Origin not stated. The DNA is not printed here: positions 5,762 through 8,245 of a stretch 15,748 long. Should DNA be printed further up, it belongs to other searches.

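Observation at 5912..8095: Intronless cGAS-like (Mab-21) nucleotidyltransferase with an intact catalytic triad and an uncharacterised ~300-aa C-terminal helical extension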

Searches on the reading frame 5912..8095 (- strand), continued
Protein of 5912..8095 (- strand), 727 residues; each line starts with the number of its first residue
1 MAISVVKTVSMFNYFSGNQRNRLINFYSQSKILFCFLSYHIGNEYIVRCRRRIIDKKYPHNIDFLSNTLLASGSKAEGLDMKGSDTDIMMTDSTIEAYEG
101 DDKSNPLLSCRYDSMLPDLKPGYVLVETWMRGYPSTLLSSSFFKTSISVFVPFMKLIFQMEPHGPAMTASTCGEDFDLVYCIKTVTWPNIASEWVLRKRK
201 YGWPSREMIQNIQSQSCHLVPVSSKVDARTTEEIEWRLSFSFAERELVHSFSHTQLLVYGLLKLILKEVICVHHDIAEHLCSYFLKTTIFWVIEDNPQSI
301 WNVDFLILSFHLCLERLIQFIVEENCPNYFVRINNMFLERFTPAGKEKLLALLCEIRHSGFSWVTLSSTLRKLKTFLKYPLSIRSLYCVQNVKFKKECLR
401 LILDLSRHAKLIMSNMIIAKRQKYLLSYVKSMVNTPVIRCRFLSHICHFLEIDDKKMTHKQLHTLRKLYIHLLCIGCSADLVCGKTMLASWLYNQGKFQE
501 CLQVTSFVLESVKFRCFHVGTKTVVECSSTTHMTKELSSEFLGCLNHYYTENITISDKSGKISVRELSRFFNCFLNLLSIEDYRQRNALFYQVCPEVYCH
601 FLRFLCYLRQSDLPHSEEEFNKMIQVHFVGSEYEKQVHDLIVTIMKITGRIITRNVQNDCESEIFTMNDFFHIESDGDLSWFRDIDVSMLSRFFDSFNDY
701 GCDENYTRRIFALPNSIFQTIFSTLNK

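Call 14: search_solved_structures(query=A1, max_evalue=0.01, show_alignments=4)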
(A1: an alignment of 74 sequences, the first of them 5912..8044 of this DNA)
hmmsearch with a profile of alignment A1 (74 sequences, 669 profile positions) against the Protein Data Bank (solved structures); distinct sequences matched with E-value up to 0.01: 48.
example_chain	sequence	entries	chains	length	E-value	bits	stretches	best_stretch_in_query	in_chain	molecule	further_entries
8gjy_A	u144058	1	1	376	7.6e-32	113.8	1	103-354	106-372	cGAS-like receptor 1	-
6edc_A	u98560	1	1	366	5.4e-21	77.9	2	249-340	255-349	Cyclic GMP-AMP synthase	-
9elx_A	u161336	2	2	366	7.8e-21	77.4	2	249-340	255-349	Cyclic GMP-AMP synthase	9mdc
7c0m_K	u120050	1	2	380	8e-21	77.4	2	249-340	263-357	Cyclic GMP-AMP synthase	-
8ol1_K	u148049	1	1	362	1e-20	77.1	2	249-340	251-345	Cyclic GMP-AMP synthase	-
8okx_A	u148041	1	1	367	1.1e-20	77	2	249-340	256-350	Cyclic GMP-AMP synthase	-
9mdd_A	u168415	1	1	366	1.1e-20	76.9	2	249-340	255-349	Cyclic GMP-AMP synthase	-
7ftn_A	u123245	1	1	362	1.1e-20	76.9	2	249-340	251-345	Cyclic GMP-AMP synthase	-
5v8o_A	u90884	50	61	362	1.1e-20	76.9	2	249-340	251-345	Cyclic GMP-AMP synthase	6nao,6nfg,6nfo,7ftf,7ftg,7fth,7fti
4o67_A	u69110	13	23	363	1.1e-20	76.9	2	249-340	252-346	Cyclic GMP-AMP synthase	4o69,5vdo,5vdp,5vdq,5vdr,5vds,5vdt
4mkp_A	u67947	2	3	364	1.1e-20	76.9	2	249-340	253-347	Cyclic GMP-AMP synthase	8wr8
4lew_B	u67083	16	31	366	1.1e-20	76.9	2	249-340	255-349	Cyclic GMP-AMP synthase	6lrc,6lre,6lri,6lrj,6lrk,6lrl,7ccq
6mju_A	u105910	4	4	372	1.1e-20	76.9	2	249-340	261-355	Cyclic GMP-AMP synthase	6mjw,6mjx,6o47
6ct9_A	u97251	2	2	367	1.2e-20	76.8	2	249-340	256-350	Cyclic GMP-AMP synthase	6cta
9c3g_A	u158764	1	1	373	1.2e-20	76.8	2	249-340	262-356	Cyclic GMP-AMP synthase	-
5eog_A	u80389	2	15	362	1.5e-09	40.1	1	174-332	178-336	Protein mab-21-like 1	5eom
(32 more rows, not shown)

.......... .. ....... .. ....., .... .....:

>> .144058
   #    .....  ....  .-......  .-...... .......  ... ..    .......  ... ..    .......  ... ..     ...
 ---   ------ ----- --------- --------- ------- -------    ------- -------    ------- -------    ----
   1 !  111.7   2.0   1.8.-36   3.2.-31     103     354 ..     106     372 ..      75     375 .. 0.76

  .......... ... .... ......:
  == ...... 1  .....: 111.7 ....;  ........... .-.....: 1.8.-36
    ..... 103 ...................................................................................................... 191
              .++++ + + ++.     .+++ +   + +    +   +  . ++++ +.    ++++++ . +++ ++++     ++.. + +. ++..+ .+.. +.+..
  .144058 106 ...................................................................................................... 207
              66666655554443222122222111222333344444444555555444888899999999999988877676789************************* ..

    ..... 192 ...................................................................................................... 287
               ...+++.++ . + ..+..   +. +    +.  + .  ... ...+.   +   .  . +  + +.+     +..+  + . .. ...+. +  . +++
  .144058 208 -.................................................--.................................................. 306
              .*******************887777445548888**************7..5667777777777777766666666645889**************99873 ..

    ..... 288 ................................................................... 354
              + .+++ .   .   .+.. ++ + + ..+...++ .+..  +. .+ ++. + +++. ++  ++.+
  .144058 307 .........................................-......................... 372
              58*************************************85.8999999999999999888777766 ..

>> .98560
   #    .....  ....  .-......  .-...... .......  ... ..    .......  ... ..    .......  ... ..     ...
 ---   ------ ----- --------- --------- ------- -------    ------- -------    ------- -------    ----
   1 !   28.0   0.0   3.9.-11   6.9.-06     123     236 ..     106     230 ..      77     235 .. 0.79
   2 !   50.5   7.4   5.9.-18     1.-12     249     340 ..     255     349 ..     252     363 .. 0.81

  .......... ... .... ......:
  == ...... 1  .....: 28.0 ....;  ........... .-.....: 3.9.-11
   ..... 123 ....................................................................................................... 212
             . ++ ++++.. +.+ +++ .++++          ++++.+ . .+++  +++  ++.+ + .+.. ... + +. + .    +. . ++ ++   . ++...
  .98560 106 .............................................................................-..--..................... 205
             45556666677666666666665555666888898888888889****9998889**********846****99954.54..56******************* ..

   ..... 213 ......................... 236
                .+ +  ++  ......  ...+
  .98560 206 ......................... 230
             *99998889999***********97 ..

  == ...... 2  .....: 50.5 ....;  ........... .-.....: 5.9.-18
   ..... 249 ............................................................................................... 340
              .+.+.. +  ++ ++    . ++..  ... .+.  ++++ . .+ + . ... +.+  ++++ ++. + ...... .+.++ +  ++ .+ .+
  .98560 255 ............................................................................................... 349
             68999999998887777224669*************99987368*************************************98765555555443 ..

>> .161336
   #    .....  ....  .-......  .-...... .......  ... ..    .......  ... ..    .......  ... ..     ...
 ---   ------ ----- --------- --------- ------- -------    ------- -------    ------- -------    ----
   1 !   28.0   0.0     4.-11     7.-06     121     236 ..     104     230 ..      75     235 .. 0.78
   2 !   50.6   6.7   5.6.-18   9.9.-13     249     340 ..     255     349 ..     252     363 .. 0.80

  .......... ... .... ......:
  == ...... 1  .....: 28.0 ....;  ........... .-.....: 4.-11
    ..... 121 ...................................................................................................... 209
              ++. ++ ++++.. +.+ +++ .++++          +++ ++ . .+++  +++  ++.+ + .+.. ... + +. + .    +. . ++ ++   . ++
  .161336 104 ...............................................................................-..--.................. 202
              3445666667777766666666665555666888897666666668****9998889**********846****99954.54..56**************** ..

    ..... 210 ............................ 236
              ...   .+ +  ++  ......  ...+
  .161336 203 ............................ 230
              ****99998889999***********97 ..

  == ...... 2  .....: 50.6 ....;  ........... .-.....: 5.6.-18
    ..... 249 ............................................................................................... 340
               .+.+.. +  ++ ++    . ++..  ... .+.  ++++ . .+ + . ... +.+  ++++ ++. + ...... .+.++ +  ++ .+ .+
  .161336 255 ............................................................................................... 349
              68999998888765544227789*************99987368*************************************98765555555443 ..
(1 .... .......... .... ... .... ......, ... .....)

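Call 30: predict_structure(alignment_id=A1)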
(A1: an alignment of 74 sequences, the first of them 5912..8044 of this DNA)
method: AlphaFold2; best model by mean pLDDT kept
length: 710 residues; sequences in the alignment: 74
mean_pLDDT: 87.7   pTM: 0.88
mean pLDDT of the five models: 87.7, 85.8, 85.6, 84.5, 83.7
residues with pLDDT >= 90: 429; 70-90: 189; 50-70: 79; < 50: 13
segments of 3 or more residues with pLDDT < 50: 692-697, 699-701, 707-710
pLDDT, mean of each block of 10 residues (from residue 1): 93 96 96 94 87 94 92 92 78 94 95 91 87 66 83 78 95 98 97 97 87 75 97 98 98 97 97 98 97 98 98 97 96 98 93 93 85 89 92 87 78 89 90 87 94 94 94 95 98 93 85 59 76 89 81 84 69 88 98 97 96 87 91 91 82 73 64 71 57 48 50
secondary structure, 60 per line:
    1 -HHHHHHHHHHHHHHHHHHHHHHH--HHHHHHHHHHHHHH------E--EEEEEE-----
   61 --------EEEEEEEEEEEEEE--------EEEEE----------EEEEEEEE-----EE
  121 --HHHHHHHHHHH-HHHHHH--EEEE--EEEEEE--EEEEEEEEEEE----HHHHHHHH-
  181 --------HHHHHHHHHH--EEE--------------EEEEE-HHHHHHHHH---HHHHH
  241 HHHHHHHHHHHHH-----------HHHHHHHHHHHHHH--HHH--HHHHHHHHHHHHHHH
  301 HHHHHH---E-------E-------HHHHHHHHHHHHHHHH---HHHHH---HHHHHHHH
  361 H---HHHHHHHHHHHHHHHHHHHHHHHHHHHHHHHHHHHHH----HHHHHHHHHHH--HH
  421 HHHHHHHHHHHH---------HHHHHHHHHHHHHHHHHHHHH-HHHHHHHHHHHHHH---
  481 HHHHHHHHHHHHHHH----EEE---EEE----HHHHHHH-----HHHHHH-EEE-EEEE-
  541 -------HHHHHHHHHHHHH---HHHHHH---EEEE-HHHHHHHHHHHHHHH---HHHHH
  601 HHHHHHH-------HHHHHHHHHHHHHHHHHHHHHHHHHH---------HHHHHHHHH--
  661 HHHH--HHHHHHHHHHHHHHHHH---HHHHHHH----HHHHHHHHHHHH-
elements in order (helices of 4 or more, strands of 3 or more residues): H2-24 H27-40 E50-55 E69-82 E91-95 E106-113 H123-133 H135-140 E143-146 E149-154 E157-167 H172-179 H189-198 E201-203 E218-222 H224-232 H236-253 H265-278 H286-306 H326-341 H345-349 H353-361 H365-401 H406-416 H419-432 H442-462 H464-477 H481-495 E500-502 E506-508 H513-519 H525-530 E532-534 E536-539 H548-560 H564-569 E573-576 H578-592 H596-607 H615-640 H650-658 H661-664 H667-683 H687-693 H698-709

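Call 34: fold_search(model_id=the predicted structure, library=pdb)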
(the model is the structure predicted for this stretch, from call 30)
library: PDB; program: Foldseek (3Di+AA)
matches with E <= 10: 538; with E <= 0.001: 227
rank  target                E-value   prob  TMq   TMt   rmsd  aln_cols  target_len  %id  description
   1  7uyz_A                3.4e-11  1.00  0.36  0.68   6.1       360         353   20  Structure of Ternary Complex of cGAS with dsDNA and Bound 5 -pppG(2 ,5 )pG (released 2023-05-10)
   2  8gjy                  5.4e-11  1.00  0.33  0.61   6.7       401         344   22  Structure of a cGAS-like receptor Sp-cGLR1 from S. pistillata (released 2023-07-05)
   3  4o6a_B                7.3e-11  1.00  0.35  0.67   6.0       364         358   21  Mouse cyclic GMP-AMP synthase (cGAS) in complex with DNA (released 2014-02-05)
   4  7uzr_A                7.9e-11  1.00  0.34  0.66   6.2       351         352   21  Structure of Ternary Complex of cGAS with dsDNA and Bound 5 -pppG(2 ,5 )pG (released 2023-05-10)
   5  7uux_A                8.3e-11  1.00  0.35  0.67   6.2       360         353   20  ATP binds to Cyclic GMP AMP synthase (cGAS) through Mg coordination (released 2023-05-03)
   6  4o6a_A                8.3e-11  1.00  0.35  0.65   6.2       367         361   19  Mouse cyclic GMP-AMP synthase (cGAS) in complex with DNA (released 2014-02-05)
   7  7ftr                  1.0e-10  1.00  0.37  0.70   4.8       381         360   19  Crystal Structure of human cyclic GMP-AMP synthase in complex with (Z)-N-(4-acetylphenyl)-2-cyano-3-hydroxy-3-(5-methyl- (released 2024-02-21)
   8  4ley_A                1.5e-10  1.00  0.35  0.66   6.0       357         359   21  Structure of mouse cGAS bound to 18 bp DNA (released 2013-12-25)
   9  6ct9_A                1.6e-10  1.00  0.37  0.71   4.8       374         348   18  Structure of the human cGAS-DNA complex (released 2018-07-18)
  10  6edc_A                1.6e-10  1.00  0.36  0.69   5.1       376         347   19  hcGAS-16bp dsDNA complex (released 2019-05-29)
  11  9c8t                  1.7e-10  1.00  0.36  0.69   5.1       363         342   19  Crystal Structure of human cyclic GMP-AMP synthase in complex with AMPPNP and compound 2 (released 2025-04-02)
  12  8g2p_C                1.8e-10  1.00  0.34  0.66   6.2       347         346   19  Structure of Ternary Complex of cGAS with dsDNA and Bound ATP and GTP (released 2024-06-19)
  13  4k96_A                1.9e-10  1.00  0.35  0.67   6.0       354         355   21  Structure of Binary Complex of cGAS with Bound dsDNA (released 2013-05-15)
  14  4k96_B                2.0e-10  1.00  0.35  0.66   6.1       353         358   21  Structure of Binary Complex of cGAS with Bound dsDNA (released 2013-05-15)
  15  9c8n                  2.1e-10  1.00  0.34  0.68   5.2       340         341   21  Crystal Structure of human cyclic GMP-AMP synthase in complex with AMPPNP and compound 1 (released 2025-04-02)
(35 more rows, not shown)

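Call 46: find_encoding_contigs(protein=P0001, flank=10000, max_places=3)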
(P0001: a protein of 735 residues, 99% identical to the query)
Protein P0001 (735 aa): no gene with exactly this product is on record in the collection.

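Call 47: search_protein_families(library=pfam, proteins=[P0002, P0015], max_evalue=0.1)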
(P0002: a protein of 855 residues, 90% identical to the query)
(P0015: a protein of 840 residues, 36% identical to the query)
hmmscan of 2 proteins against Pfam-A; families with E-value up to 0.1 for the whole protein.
P0002 (855 aa): 2 families
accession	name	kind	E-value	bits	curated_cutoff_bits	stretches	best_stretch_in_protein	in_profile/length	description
PF03281.20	Mab-21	-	2.2e-12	47.9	24.1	1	304-377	124-196/197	Mab-21 protein nucleotidyltransferase domain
PF20266.3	Mab-21_C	-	1.2e-10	41.8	24.1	1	395-475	10-94/102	Mab-21 protein HhH/H2TH-like domain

P0015 (840 aa): 4 families
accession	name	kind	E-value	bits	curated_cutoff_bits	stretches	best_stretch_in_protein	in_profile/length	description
PF20266.3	Mab-21_C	-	1.5e-14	54.4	24.1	1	379-463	9-97/102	Mab-21 protein HhH/H2TH-like domain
PF03281.20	Mab-21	-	1.8e-08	35.1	24.1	1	274-362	103-196/197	Mab-21 protein nucleotidyltransferase domain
PF16295.10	TetR_C_10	-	0.0046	17.7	28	1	411-470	14-71/132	Tetracyclin repressor-like, C-terminal domain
PF14050.11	Nudc_N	-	0.071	13.6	31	0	788-813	32-55/60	N-terminal conserved domain of Nudc.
